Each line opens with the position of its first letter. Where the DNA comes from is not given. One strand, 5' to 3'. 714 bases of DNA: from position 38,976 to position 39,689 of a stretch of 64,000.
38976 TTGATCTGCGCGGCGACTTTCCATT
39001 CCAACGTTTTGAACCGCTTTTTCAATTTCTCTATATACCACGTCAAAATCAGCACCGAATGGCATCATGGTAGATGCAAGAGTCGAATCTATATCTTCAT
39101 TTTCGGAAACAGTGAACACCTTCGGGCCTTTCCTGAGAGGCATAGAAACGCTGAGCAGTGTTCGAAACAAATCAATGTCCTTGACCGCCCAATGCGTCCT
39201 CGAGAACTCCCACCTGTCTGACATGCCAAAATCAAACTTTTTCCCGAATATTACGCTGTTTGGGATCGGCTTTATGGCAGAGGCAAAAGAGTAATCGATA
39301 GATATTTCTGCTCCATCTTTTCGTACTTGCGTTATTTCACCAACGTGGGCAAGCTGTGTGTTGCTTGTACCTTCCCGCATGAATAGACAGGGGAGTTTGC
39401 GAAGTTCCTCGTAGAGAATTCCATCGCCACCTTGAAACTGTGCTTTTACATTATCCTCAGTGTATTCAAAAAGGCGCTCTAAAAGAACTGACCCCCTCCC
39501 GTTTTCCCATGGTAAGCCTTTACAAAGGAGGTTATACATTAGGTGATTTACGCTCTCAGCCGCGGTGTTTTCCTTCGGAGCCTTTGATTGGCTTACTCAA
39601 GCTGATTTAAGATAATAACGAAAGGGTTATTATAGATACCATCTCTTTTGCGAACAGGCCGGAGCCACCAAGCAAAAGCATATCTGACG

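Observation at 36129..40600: Low-GC island at the 3' end of gpmI, marked by a decayed duplicate of the gene end, carrying MTase-HNH, an NDT/TIR-like effector and a retropepsin-like protease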

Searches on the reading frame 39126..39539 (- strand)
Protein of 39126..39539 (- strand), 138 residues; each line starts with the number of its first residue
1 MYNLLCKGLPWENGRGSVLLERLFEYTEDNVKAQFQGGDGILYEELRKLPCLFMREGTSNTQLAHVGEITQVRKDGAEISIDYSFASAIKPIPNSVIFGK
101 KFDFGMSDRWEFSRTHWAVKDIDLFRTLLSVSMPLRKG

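Call 38: predict_structure(alignment_id=A3)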
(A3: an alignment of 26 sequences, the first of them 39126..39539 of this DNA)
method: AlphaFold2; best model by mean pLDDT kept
length: 138 residues; sequences in the alignment: 26
mean_pLDDT: 93.6   pTM: 0.87
mean pLDDT of the five models: 93.6, 92.5, 92.3, 91.9, 90.8
residues with pLDDT >= 90: 125; 70-90: 8; 50-70: 3; < 50: 2
segments of 3 or more residues with pLDDT < 50: none
pLDDT, mean of each block of 10 residues (from residue 1): 96 94 97 93 97 96 97 96 96 96 95 96 93 64
secondary structure, 60 per line:
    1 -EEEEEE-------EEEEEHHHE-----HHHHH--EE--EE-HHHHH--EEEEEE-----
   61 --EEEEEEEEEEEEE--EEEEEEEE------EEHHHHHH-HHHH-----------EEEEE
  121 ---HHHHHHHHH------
elements in order: E2-7 E15-19 H29-33 H43-47 E50-55 E63-75 E78-85 H94-99 H101-104 E116-120 H124-132

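Call 42: fold_search(model_id=the predicted structure, library=pdb)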
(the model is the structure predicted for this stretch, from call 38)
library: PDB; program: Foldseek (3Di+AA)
matches with E <= 10: 1211; with E <= 0.001: 0
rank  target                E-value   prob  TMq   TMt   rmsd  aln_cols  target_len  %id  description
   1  6zot_A                2.1e-02  0.80  0.41  0.39   9.8       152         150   11  Crystal structure of YTHDF3 YTH domain in complex with m6A RNA (released 2020-10-28)
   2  7p6u_C                1.4e-01  0.33  0.29  0.07   5.9        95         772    8  Lon protease from Thermus Thermophilus (released 2021-10-27)
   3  7pcu_B                1.5e-01  0.57  0.45  0.36   6.9       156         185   12  Crystal structure of YTHDF1 YTH domain in complex with ebselen (released 2022-12-07)
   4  3m65_A                1.5e-01  0.38  0.38  0.27  11.2       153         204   12  Crystal structure of Bacillus subtilis Lon N-terminal domain (released 2010-06-30)
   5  2ane_B                1.6e-01  0.54  0.34  0.41   5.8        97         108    7  Crystal structure of N-terminal domain of E.Coli Lon Protease (released 2005-11-01)
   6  8i9r_Cy               1.9e-01  0.05  0.14  0.09  11.2        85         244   13  Cryo-EM structure of a Chaetomium thermophilum pre-60S ribosomal subunit - State 5S RNP (released 2023-05-17)
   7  3rh7_E                2.0e-01  0.08  0.14  0.08  11.2        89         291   11  Crystal structure of a putative oxidoreductase (SMa0793) from Sinorhizobium meliloti 1021 at 3.00 A resolution (released 2011-06-08)
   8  9jwa_B                2.1e-01  0.41  0.37  0.28   7.1       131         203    7  Crystal Structure of Lon Bound to a Substrate. (released 2025-03-12)
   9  6q2d_F                2.3e-01  0.09  0.16  0.09   8.7        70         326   16  Crystal structure of Methanobrevibacter smithii Dph2 in complex with Methanobrevibacter smithii elongation factor 2 (released 2019-10-16)
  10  8pv1_Cf               2.4e-01  0.03  0.14  0.08  15.7       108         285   13  Chaetomium thermophilum pre-60S State 6 - pre-5S rotation - L1 intermediate - composite structure (released 2023-11-15)
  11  9jwa_D                2.6e-01  0.47  0.33  0.24   5.6        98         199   10  Crystal Structure of Lon Bound to a Substrate. (released 2025-03-12)
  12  3ljc                  2.9e-01  0.47  0.34  0.21   5.6        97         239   10  Crystal structure of Lon N-terminal domain. (released 2010-07-21)
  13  2ane_A                3.1e-01  0.33  0.30  0.36   5.7        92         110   10  Crystal structure of N-terminal domain of E.Coli Lon Protease (released 2005-11-01)
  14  3rh7_A                3.1e-01  0.07  0.14  0.08  11.0        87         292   11  Crystal structure of a putative oxidoreductase (SMa0793) from Sinorhizobium meliloti 1021 at 3.00 A resolution (released 2011-06-08)
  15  7ql7_B                3.3e-01  0.33  0.42  0.34   6.4       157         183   10  Crystal structure of YTHDF1 YTH domain in complex with the ebsulfur derivative compound 9 (released 2022-11-23)
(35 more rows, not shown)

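Call 51: search_protein_families(library=pfam, alignment_id=A3, max_evalue=10)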
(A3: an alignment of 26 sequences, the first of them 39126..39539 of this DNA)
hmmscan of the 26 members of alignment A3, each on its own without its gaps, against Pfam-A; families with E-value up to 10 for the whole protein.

A. member 1, window:39126-39539:- (138 aa): 0 families

B. families by the number of members that match (of 26 scanned): 3 families
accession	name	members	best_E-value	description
PF15016.13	C5orf34_C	1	0.019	C5orf34 C-terminal domain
PF23445.2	SNRNP200_wHTH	1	0.14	Winged Helix-turn-helix domain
PF22807.2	TrAA12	1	0.27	TrAA12-like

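Call 71: search_protein_representatives(alignment_id=A3)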
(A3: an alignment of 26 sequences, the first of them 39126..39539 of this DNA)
Query: 26 sequences, 137 profile positions. Proteins with E-value up to 0.001 (for the whole library): 1186; up to 1e-10: 662; up to 1e-30: 40. The best 150 are listed.
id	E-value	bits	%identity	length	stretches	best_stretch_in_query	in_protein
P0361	5.9e-53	194.9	-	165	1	1-137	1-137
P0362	7.1e-49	181.7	-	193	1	1-137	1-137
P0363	3.2e-47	176.4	-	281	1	1-136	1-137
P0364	5.7e-47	175.5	-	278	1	1-136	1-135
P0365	1.1e-46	174.6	-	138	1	1-134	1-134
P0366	1.2e-46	174.5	-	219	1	1-137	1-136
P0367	4.3e-43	163.0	-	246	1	1-135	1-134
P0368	1.5e-42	161.2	-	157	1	1-113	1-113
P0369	2.1e-42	160.8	-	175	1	1-137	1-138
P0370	2.9e-42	160.3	-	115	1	1-115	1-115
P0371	8.3e-41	155.6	-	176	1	1-137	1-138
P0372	1.2e-40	155.1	-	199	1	1-136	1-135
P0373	6.9e-40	152.6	-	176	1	1-137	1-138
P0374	7.6e-40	152.5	-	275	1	13-136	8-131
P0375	1.4e-39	151.6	-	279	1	1-136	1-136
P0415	1.0e-28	116.5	-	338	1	1-130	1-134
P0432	1.4e-25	106.3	-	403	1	1-128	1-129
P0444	1.0e-24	103.4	-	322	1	1-129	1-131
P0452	3.3e-24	101.8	-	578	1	1-130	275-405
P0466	3.4e-23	98.6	-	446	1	1-129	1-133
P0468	4.0e-23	98.3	-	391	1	1-127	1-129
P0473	5.7e-23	97.8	-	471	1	1-128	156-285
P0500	1.2e-21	93.5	-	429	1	9-129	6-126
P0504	1.4e-21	93.3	-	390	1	1-127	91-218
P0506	2.3e-21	92.6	-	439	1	1-129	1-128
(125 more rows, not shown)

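Call 72: search_protein_families(library=pfam, proteins=[P0432, P0452, P0466, P0468, P0473, P0500, P0504, P0506, P0415, P0444], max_evalue=0.01)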
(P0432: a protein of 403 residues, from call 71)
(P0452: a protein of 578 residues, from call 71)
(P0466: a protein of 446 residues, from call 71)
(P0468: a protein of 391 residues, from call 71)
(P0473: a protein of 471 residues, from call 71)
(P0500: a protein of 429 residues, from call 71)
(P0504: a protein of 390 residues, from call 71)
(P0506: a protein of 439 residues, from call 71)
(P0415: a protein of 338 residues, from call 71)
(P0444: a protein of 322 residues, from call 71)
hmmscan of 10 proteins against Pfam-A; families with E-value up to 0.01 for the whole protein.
P0432 (403 aa): 1 family
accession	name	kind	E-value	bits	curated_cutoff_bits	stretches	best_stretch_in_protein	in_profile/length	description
PF10137.14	CAP12-PCTIR_TIR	-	7.7e-33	113.5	24.7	1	263-380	1-118/119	CAP12/Pycsar effector protein, TIR domain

P0452 (578 aa): 3 families
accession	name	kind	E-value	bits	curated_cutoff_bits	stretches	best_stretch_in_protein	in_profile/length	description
PF18860.6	AbiJ_NTD3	-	5.3e-52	176.1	32.5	1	111-249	2-139/167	AbiJ N-terminal domain 3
PF10137.14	CAP12-PCTIR_TIR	-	2.3e-36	124.9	24.7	1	435-551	1-117/119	CAP12/Pycsar effector protein, TIR domain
PF13676.11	TIR_2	-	0.0067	17.4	28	0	436-498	1-64/122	TIR domain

P0466 (446 aa): 1 family
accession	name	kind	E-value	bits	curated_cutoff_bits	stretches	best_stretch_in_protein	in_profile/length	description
PF10137.14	CAP12-PCTIR_TIR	-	9.4e-36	122.9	24.7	1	302-419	1-118/119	CAP12/Pycsar effector protein, TIR domain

P0468 (391 aa): 1 family
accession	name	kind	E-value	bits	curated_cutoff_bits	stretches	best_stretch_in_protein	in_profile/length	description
PF14355.11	Abi_C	-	8.9e-17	61.4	24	1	309-383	3-82/83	Abortive infection C-terminus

P0473 (471 aa): 1 family
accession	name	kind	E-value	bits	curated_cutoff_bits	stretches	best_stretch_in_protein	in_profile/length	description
PF10137.14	CAP12-PCTIR_TIR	-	2.9e-35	121.3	24.7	1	316-443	1-118/119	CAP12/Pycsar effector protein, TIR domain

P0500 (429 aa): 2 families
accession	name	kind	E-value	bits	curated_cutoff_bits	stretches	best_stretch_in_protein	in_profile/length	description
PF13676.11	TIR_2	-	4.8e-22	79.2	28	1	300-408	2-104/122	TIR domain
PF01582.25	TIR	-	1.5e-08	35.1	21.3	1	297-396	2-102/179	TIR domain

P0504 (390 aa): 1 family
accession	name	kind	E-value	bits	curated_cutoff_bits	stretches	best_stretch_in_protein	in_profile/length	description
PF10137.14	CAP12-PCTIR_TIR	-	1.3e-36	125.7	24.7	1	247-363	1-117/119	CAP12/Pycsar effector protein, TIR domain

P0506 (439 aa): 1 family
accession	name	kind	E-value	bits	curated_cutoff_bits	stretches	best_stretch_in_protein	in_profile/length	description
PF08867.16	FRG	-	5.5e-21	75.7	25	1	182-270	3-90/94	FRG domain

P0415 (338 aa): 3 families
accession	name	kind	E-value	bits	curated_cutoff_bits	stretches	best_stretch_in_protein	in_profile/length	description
PF00550.31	PP-binding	-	3.4e-07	30.8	20.8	1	261-323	4-65/67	Phosphopantetheine attachment site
PF23297.2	ACP_SdgA_C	-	4.5e-05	23.9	27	1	252-335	7-89/95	Highly reducing polyketide synthase sdgA, C-terminal ACP domain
PF08877.16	MepB-like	-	0.007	16.5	27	0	143-168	16-41/122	MepB-like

P0444 (322 aa): 1 family
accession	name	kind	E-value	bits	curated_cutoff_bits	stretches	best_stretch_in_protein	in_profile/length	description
PF10137.14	CAP12-PCTIR_TIR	-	6e-31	107.4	24.7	1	181-295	1-115/119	CAP12/Pycsar effector protein, TIR domain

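Call 77: search_protein_families(library=padloc, proteins=[P0432, P0452, P0466, P0468, P0500, P0506, P0363, P0364, P0444], max_evalue=0.001)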
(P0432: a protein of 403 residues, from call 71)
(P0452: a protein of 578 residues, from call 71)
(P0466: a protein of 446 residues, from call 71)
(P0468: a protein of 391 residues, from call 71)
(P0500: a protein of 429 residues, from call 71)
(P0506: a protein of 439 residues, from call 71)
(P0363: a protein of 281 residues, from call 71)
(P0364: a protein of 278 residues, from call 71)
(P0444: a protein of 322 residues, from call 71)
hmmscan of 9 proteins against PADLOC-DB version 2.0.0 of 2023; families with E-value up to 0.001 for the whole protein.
P0432 (403 aa): 9 families
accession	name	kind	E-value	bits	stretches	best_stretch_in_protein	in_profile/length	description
PDLC05005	PDC-S35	-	8.1e-58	194.2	1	252-400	109-257/264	-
PDLC05007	PDC-S35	-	2.5e-54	182.8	1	235-398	108-270/278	-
PDLC05004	PDC-S35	-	4.3e-49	165.5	1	248-400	106-259/265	-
PDLC05006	PDC-S35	-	5e-39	132.1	1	234-399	54-225/231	-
PDLC05003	PDC-S35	-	6.7e-37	125.3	1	227-401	54-236/245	-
PDLC00729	Effector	-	1.6e-13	48.8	1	300-391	44-132/310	TIR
PDLC00731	Effector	-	1.4e-12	45.3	1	299-396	194-290/306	TIR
PDLC00732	Effector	-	2.2e-08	31.4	1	303-384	194-276/301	TIR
PDLC02371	PycTIR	-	3.3e-07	27.9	1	300-389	191-267/288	-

P0452 (578 aa): 10 families
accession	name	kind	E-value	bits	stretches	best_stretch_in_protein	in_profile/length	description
PDLC05005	PDC-S35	-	1.1e-64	216.8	1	428-577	113-262/264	-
PDLC05007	PDC-S35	-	6.5e-63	211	1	432-576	132-276/278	-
PDLC05004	PDC-S35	-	9.6e-59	197.1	1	433-576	119-263/265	-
PDLC05006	PDC-S35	-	5.7e-43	145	1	426-576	75-230/231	-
PDLC05003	PDC-S35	-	6.6e-35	118.8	1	429-576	85-239/245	-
PDLC00729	Effector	-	1.9e-14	51.8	1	482-551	54-122/310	TIR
PDLC00731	Effector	-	4.3e-13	46.9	1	477-555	200-279/306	TIR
PDLC00732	Effector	-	4.8e-10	36.9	1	479-556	198-276/301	TIR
PDLC04240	PDC-M01A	-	1.7e-09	34.8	1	136-243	34-141/639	-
PDLC02371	PycTIR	-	5.3e-09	33.8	1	471-559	190-267/288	-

P0466 (446 aa): 9 families
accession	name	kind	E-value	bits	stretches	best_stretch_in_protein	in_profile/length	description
PDLC05005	PDC-S35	-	1.5e-67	226.2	1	289-444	107-262/264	-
PDLC05007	PDC-S35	-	1.6e-63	213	1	293-440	126-273/278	-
PDLC05004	PDC-S35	-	2.5e-59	199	1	291-443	110-263/265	-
PDLC05006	PDC-S35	-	1.8e-39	133.5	1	288-440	70-227/231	-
PDLC05003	PDC-S35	-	3.4e-36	123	1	290-443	79-239/245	-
PDLC00729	Effector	-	4.3e-13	47.4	1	300-421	3-125/310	TIR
PDLC00731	Effector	-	1.4e-12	45.2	1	298-422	152-279/306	TIR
PDLC00732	Effector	-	6.5e-09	33.1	1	338-397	190-248/301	TIR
PDLC02371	PycTIR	-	2.4e-08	31.7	1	298-419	149-261/288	-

P0468 (391 aa): 1 family
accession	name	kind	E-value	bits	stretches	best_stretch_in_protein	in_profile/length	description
PDLC02347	AbiJ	-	5.6e-18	63.6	1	250-382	141-273/281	AbiJ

P0500 (429 aa): 8 families
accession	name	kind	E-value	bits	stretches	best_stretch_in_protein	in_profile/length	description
PDLC05062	PDC-S66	-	3.5e-33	113.3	1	293-426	145-279/282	-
PDLC00417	ThsB1|ThsB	-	6.8e-18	63.2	1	294-409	164-280/303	TIR-like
PDLC02962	RT-TIR_XII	-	1.2e-10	38.9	1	297-423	346-472/478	single gene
PDLC02961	RT-TIR_XII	-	2.7e-10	37.7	1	297-424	348-469/475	single gene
PDLC00424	ThsB1|ThsB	-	4.8e-07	27.8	1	298-363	103-169/234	TIR-like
PDLC03957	bSEFIR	-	5e-07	27.9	1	298-363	40-108/412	-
PDLC02012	SAVED5--SAVED_TIR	-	1.3e-06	25.8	1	298-391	15-105/404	-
PDLC02421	Aga_TIR-PNTD1-PNTD2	-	0.00027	18.2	1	299-371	6-80/430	Class I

P0506 (439 aa): 13 families
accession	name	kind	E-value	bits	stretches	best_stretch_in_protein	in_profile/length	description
PDLC04936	PDC-S15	-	6.8e-95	315.9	1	148-434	12-297/300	-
PDLC04933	PDC-S15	-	4.3e-94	313.2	1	155-433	4-280/286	-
PDLC04930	PDC-S15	-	3.3e-62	208.7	1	165-435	11-281/380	-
PDLC04938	PDC-S15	-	1.9e-41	140.3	2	151-287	36-168/276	-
PDLC04927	PDC-S15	-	1.4e-39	134.2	1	153-432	8-301/422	-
PDLC04939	PDC-S15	-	2.4e-27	94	2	180-268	30-111/487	-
PDLC04926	PDC-S15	-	5.8e-27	92.5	1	179-420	31-281/300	-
PDLC04937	PDC-S15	-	1.4e-25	88.4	1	181-433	36-248/254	-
PDLC04929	PDC-S15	-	1.7e-15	55.7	1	182-430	32-298/308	-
PDLC04931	PDC-S15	-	2.2e-13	48.6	2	159-288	44-176/282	-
PDLC04934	PDC-S15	-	2.6e-10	38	1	177-273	56-155/416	-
PDLC04940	PDC-S15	-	3.5e-09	34.6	1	180-279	55-166/280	-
PDLC04932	PDC-S15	-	4.3e-09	34.2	1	228-429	101-315/324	-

P0363 (281 aa): 1 family
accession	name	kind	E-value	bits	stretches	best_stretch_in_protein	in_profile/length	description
PDLC00733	Effector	-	6.6e-10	36.3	1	178-258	274-356/388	TIR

P0364 (278 aa): 1 family
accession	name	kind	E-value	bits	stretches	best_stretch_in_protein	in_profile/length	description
PDLC00733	Effector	-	2.1e-11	41.3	1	162-258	262-358/388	TIR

P0444 (322 aa): 9 families
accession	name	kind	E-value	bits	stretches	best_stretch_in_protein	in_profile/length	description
PDLC05005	PDC-S35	-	4.6e-53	178.6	1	176-321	115-262/264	-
PDLC05007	PDC-S35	-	4.8e-48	162.2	1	177-320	131-276/278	-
PDLC05004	PDC-S35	-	2.1e-44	150.1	1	178-319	118-262/265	-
PDLC05006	PDC-S35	-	1.8e-31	107.3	1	173-318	76-228/231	-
PDLC05003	PDC-S35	-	2.4e-30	103.9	1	171-319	81-238/245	-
PDLC00729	Effector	-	6.2e-15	53.4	1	215-293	41-118/310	TIR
PDLC00731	Effector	-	1.9e-13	48.1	1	193-297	169-275/306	TIR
PDLC00732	Effector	-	4.1e-10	37.1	1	220-299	193-273/301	TIR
PDLC02371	PycTIR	-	3.7e-09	34.3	1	173-295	145-258/288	-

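Call 100: fold_search(model_id=the predicted structure, library=viral)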
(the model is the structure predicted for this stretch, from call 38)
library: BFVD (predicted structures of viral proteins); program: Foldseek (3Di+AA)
matches with E <= 10: 961; with E <= 0.001: 0
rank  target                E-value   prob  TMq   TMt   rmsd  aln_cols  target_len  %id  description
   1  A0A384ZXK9            2.5e-02  0.38  0.31  0.22  14.3       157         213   11  Uncharacterized protein [Dickeya phage vB_DsoM_JA29]
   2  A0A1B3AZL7            5.3e-02  0.84  0.34  0.51   5.8        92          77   11  (no name in the UniProt tables at hand)
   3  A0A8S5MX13            7.3e-02  0.07  0.18  0.16  18.9       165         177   12  Uncharacterized protein [Myoviridae sp. ct3wi9]
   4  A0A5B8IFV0            9.9e-02  0.44  0.39  0.27  10.3       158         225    6  Uncharacterized protein [Mimiviridae sp. ChoanoV1]
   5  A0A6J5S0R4            1.4e-01  0.41  0.29  0.45   5.4        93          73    6  Uncharacterized protein [uncultured Caudovirales phage]
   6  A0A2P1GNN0            1.4e-01  0.20  0.19  0.11   5.3        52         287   17  Uncharacterized protein [Hainan hebius popei arterivirus]
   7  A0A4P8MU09            1.9e-01  0.69  0.31  0.31   3.6        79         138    6  ASCH domain-containing protein [Shigella phage DS8]
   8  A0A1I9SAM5            1.9e-01  0.44  0.31  0.29   5.6        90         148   16  Uncharacterized protein [Rhodococcus phage Weasels2]
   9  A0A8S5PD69            1.9e-01  0.15  0.25  0.08   9.2       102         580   12  Tail protein [Siphoviridae sp. ct5TL29]
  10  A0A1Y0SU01            1.9e-01  0.09  0.19  0.21  13.9       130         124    8  Uncharacterized protein [Pseudomonas phage Phabio]
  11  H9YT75                2.5e-01  0.25  0.25  0.19   3.9        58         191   12  (no name in the UniProt tables at hand)
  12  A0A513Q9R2            2.7e-01  0.12  0.14  0.11   8.8        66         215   14  Polyprotein 1a (Fragment) [Porcine torovirus]
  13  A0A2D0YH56            2.9e-01  0.08  0.19  0.23   9.2       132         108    9  (no name in the UniProt tables at hand)
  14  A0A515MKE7            3.1e-01  0.18  0.32  0.17  13.9       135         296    8  Uncharacterized protein [Rhodococcus phage Whack]
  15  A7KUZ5                3.3e-01  0.18  0.24  0.24   6.2        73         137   11  (no name in the UniProt tables at hand)
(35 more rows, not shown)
